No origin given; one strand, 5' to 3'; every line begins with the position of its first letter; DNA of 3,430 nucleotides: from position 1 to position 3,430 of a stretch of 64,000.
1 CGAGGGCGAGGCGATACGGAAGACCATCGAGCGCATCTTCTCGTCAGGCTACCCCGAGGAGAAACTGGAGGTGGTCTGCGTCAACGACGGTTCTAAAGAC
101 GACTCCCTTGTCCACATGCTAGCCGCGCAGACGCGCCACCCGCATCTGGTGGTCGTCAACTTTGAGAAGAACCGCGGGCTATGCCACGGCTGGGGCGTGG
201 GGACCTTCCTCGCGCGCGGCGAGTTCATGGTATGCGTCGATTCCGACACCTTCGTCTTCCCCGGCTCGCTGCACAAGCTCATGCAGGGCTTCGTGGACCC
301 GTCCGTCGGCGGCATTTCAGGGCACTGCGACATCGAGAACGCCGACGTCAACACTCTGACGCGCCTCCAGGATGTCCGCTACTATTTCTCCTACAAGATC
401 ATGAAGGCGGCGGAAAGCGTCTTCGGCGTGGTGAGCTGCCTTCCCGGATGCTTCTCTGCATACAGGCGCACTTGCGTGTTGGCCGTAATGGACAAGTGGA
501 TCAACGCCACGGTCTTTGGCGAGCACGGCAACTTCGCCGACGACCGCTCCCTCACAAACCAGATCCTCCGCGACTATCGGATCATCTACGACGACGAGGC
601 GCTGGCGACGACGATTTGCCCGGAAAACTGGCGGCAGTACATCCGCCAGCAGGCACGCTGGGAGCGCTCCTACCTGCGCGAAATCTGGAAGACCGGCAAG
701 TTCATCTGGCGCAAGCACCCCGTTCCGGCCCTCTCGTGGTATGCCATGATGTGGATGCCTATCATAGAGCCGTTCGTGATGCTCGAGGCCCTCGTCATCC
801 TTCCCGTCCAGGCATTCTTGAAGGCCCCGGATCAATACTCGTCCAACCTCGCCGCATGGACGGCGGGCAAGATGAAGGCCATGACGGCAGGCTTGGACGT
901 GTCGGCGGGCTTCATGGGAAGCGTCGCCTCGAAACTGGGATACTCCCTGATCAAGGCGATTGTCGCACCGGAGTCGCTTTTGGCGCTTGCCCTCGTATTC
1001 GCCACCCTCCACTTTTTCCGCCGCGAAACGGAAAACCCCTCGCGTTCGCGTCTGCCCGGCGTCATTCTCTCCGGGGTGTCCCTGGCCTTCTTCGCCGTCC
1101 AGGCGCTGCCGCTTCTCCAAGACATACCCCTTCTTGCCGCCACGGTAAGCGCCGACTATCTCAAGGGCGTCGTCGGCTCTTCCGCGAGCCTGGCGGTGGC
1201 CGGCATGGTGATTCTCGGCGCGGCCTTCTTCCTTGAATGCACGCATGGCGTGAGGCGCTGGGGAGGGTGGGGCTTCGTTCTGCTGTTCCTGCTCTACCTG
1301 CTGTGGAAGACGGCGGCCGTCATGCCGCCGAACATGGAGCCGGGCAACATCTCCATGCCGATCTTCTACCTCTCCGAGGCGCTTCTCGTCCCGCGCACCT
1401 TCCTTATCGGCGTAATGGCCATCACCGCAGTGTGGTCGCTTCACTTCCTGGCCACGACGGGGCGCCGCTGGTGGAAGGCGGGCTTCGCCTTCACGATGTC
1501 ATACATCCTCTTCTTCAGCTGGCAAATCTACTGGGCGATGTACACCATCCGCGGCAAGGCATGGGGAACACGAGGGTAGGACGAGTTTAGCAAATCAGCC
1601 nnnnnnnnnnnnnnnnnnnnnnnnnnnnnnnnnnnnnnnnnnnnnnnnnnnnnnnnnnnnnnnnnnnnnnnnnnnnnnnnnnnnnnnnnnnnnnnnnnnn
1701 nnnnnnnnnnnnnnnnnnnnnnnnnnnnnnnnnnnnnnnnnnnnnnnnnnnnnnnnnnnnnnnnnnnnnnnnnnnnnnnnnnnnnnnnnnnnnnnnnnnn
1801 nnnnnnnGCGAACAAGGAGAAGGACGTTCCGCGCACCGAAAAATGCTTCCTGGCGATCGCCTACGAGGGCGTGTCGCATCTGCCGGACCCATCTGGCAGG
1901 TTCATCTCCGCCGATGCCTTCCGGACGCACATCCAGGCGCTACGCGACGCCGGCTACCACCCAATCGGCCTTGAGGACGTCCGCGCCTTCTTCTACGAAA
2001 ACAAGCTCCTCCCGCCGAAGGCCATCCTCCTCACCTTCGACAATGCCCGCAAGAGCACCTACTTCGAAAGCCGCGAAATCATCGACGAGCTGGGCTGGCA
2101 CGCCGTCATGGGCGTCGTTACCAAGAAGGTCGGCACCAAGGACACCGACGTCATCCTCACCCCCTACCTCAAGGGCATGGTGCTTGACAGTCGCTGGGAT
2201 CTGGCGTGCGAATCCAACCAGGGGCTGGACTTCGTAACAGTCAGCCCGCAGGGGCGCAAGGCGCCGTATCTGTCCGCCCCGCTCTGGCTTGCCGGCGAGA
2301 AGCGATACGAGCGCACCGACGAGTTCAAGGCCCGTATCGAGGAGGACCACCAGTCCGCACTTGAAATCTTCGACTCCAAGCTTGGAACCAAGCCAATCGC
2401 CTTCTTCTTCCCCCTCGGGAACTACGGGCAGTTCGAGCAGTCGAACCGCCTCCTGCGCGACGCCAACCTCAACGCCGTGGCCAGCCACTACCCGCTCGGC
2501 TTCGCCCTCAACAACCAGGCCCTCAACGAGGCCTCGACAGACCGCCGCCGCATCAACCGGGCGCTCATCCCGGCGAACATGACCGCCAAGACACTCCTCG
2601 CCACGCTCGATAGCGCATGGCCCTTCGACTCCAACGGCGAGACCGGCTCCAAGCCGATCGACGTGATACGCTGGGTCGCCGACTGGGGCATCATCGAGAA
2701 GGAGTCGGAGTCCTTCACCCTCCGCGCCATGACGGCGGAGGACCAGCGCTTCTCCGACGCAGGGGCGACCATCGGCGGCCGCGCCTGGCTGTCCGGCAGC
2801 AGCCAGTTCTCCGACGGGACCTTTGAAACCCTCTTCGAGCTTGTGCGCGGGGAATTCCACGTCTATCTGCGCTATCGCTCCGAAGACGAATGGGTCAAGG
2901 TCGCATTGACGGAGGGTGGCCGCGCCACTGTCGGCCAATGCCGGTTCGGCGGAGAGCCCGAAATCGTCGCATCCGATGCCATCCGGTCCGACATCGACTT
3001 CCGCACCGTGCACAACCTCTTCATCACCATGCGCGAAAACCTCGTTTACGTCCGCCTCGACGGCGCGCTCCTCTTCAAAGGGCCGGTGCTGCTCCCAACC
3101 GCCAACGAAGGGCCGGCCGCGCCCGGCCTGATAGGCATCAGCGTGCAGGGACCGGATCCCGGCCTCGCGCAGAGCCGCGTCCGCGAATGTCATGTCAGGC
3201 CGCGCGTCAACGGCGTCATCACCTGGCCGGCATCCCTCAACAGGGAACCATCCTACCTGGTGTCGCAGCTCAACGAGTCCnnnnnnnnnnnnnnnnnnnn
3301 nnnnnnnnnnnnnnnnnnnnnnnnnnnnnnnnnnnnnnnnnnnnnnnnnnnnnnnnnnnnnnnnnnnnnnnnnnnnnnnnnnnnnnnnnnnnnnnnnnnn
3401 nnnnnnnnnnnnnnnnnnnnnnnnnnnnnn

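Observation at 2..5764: Exopolysaccharide locus A: processive GT2 synthase followed by a 1387-aa anchored protein combining CE4 deacetylase, TIM-barrel, TPR and an acidic Pro/Glu tail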

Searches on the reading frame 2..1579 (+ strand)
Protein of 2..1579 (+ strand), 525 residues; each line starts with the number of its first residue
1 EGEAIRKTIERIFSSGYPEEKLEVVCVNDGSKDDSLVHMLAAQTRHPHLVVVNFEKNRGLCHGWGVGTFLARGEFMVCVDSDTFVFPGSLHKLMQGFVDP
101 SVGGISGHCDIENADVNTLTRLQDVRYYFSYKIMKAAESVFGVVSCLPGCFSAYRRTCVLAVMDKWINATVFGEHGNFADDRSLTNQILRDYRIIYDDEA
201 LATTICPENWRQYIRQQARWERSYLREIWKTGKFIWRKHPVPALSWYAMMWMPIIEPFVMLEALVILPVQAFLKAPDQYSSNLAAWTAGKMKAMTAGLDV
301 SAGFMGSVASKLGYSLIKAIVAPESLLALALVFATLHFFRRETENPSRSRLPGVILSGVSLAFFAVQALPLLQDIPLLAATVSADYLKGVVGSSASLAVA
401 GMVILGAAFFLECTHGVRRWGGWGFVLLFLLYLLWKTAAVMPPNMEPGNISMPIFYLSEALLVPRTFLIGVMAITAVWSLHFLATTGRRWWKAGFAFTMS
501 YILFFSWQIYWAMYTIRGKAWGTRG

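Call 5: search_protein_families(library=pfam, proteins=[window:2-1579:+], max_evalue=0.1)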
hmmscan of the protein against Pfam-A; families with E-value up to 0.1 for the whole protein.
window:2-1579:+ (525 aa): 7 families
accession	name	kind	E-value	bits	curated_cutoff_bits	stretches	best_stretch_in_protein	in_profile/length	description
PF03142.21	Chitin_synth_2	-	7.2e-24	84.7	27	1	14-225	143-375/527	Chitin synthase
PF00535.33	Glycos_transf_2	-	1.1e-18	68.2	23.3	1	2-157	10-162/168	Glycosyl transferase family 2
PF13641.12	Glyco_tranf_2_3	-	9.7e-15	55.6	27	1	4-222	15-229/230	Glycosyltransferase like family 2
PF13632.12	Glyco_trans_2_3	-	3.6e-08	33.9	27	1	77-256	3-182/198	Glycosyl transferase family group 2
PF13506.12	Glyco_transf_21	-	5.2e-06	26.5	21.7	1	71-222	29-174/174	Glycosyl transferase family 21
PF19862.4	DUF6336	-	0.00084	20.1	25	1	348-426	5-81/128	Family of unknown function (DUF6336)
PF10111.15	Glyco_tranf_2_2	-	0.042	13.8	27.3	1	15-94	24-103/276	Glycosyltransferase like family 2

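Call 6: search_protein_families(library=ncbifam, proteins=[window:2-1579:+], max_evalue=0.1)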
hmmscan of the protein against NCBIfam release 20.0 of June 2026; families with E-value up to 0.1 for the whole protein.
window:2-1579:+ (525 aa): 10 families
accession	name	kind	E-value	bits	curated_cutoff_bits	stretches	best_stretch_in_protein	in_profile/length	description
TIGR04242.1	nodulat_NodC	equivalog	1.9e-35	122.6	550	1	7-227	66-287/395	chitooligosaccharide synthase NodC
TIGR03937.1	PgaC_IcaA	equivalog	2.5e-27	95.9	422.3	1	1-274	56-320/407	poly-beta-1,6-N-acetyl-D-glucosamine synthase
TIGR03111.1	glyc2_xrt_Gpos1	hypoth_equivalog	3e-14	52.7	363.95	1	5-225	64-287/439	TIGR03111 family XrtG-associated glycosyltransferase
TIGR03965.1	mycofact_glyco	equivalog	1.4e-12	47.2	280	1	7-162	91-244/467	mycofactocin biosynthesis glycosyltransferase MftF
NF041875.1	EPS_EpsD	equivalog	1.9e-07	30.8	370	1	5-94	14-101/325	exopolysaccharide biosynthesis glycosyltransferase EpsD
NF007482.0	PRK10073.1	equivalog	1e-06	28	423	1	20-95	34-108/334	glycosyltransferase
NF047588.1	GlcsyltransPgfSStrep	equivalog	4.3e-05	22.9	500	1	18-110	31-122/308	glycosyltransferase PgfS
NF007986.1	PRK10714.1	equivalog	0.00078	18.5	529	1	19-95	36-113/316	undecaprenyl-phosphate 4-deoxy-4-formamido-L-arabinose transferase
NF041394.1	GtaseAglG_Halo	equivalog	0.004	16.5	440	1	6-96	19-106/304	glucosyl-dolichyl phosphate glucuronosyltransferase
NF047683.1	TeichurnBiosyTuaG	equivalog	0.0078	15.9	400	1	4-94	20-108/252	teichuronic acid biosynthesis protein TuaG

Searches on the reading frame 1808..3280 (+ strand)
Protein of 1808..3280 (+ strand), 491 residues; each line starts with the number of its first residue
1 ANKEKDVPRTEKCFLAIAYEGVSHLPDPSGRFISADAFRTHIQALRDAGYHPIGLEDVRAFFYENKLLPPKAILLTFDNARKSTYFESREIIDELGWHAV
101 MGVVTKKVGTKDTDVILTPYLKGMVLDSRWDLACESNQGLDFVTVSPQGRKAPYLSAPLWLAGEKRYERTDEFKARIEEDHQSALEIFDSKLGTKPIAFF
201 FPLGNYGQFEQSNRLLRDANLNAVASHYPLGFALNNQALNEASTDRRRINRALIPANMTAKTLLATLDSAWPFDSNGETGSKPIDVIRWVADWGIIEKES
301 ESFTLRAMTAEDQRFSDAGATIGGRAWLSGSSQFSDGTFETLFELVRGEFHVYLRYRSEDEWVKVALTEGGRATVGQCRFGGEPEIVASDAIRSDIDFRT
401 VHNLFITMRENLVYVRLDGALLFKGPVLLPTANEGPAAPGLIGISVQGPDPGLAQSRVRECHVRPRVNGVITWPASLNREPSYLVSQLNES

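Call 31: predict_structure(alignment_id=A2)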
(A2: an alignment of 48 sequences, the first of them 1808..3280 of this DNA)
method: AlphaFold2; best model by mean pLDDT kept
length: 491 residues; sequences in the alignment: 48
mean_pLDDT: 88.2   pTM: 0.85
mean pLDDT of the five models: 88.2, 87.8, 87.0, 86.7, 86.4
residues with pLDDT >= 90: 307; 70-90: 138; 50-70: 40; < 50: 6
segments of 3 or more residues with pLDDT < 50: 1-3, 276-278
pLDDT, mean of each block of 10 residues (from residue 1): 66 95 88 95 97 97 96 92 92 95 89 87 90 90 88 89 92 94 95 94 76 77 95 91 92 94 94 62 87 90 93 82 93 91 95 91 93 93 91 83 93 93 91 72 94 94 77 59 69 56
secondary structure, 60 per line:
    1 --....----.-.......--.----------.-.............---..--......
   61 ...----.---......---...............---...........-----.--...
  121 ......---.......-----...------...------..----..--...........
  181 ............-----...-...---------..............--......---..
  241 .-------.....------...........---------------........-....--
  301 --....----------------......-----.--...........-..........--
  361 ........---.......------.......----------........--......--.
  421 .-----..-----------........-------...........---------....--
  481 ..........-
elements in order: H3-6 E13-19 H35-47 H55-63 E72-77 H82-95 E99-104 H105-109 H118-126 E130-136 E142-144 E151-153 H170-192 E198-200 H214-227 E230-235 E239-241 E249-253 H260-270 E289-293 E295-298 E303-306 E323-328 E337-347 E349-358 E361-368 E372-378 E385-391 E402-409 E412-417 E440-447 E455-465 H475-478 H481-490

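Call 33: fold_search(model_id=the predicted structure, library=pdb)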
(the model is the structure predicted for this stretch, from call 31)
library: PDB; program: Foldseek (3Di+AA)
matches with E <= 10: 1800; with E <= 0.001: 534
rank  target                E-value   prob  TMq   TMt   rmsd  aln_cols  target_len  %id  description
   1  4u10_B                6.1e-19  1.00  0.45  0.82   2.9       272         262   21  Probing the structure and mechanism of de-N-acetylase from aggregatibacter actinomycetemcomitans (released 2015-01-14)
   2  4u10_A                6.5e-19  1.00  0.46  0.82   3.2       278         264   23  Probing the structure and mechanism of de-N-acetylase from aggregatibacter actinomycetemcomitans (released 2015-01-14)
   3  4f9j_A                5.3e-18  1.00  0.46  0.38   8.4       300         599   23  Structure of Escherichia coli PgaB 42-655 in complex with iron (released 2012-07-25)
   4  4f9d_A                5.7e-18  1.00  0.47  0.39   8.3       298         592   22  Structure of Escherichia coli PgaB 42-655 in complex with nickel (released 2012-07-25)
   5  3vus_B                5.2e-17  1.00  0.42  0.77   3.9       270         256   24  Escherichia coli PgaB N-terminal domain (released 2012-11-14)
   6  3vus_A                1.8e-16  1.00  0.44  0.80   3.3       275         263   24  Escherichia coli PgaB N-terminal domain (released 2012-11-14)
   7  5bu6_A                2.0e-16  1.00  0.43  0.78   4.6       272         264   21  Structure of BpsB deaceylase domain from Bordetella bronchiseptica (released 2015-07-29)
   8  6dq3_A                1.8e-15  1.00  0.42  0.86   2.7       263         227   19  Streptococcus pyogenes deacetylase PplD in complex with acetate (released 2019-05-01)
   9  6dq3_B                5.9e-15  1.00  0.41  0.86   2.7       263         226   19  Streptococcus pyogenes deacetylase PplD in complex with acetate (released 2019-05-01)
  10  4wcj                  2.9e-12  1.00  0.38  0.77   4.3       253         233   17  Structure of IcaB from Ammonifex degensii (released 2014-11-12)
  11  4hd5                  1.0e-11  1.00  0.38  0.58   4.4       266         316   14  Crystal Structure of BC0361, a polysaccharide deacetylase from Bacillus cereus (released 2012-10-10)
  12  4v33_A                1.9e-11  1.00  0.38  0.57   4.5       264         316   14  Crystal structure of the putative polysaccharide deacetylase BA0330 from bacillus anthracis (released 2015-04-08)
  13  6go1_A                3.6e-11  1.00  0.39  0.59   4.2       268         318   14  Crystal Structure of a Bacillus anthracis peptidoglycan deacetylase (released 2019-04-10)
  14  4b1m_C                3.2e-09  1.00  0.27  0.75   3.5       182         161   13  CARBOHYDRATE BINDING MODULE CBM66 FROM BACILLUS SUBTILIS (released 2012-12-12)
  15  4b1m_A                3.6e-09  1.00  0.27  0.76   3.4       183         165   12  CARBOHYDRATE BINDING MODULE CBM66 FROM BACILLUS SUBTILIS (released 2012-12-12)
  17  4b1m_B                2.7e-08  1.00  0.26  0.73   3.6       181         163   13  CARBOHYDRATE BINDING MODULE CBM66 FROM BACILLUS SUBTILIS (released 2012-12-12)
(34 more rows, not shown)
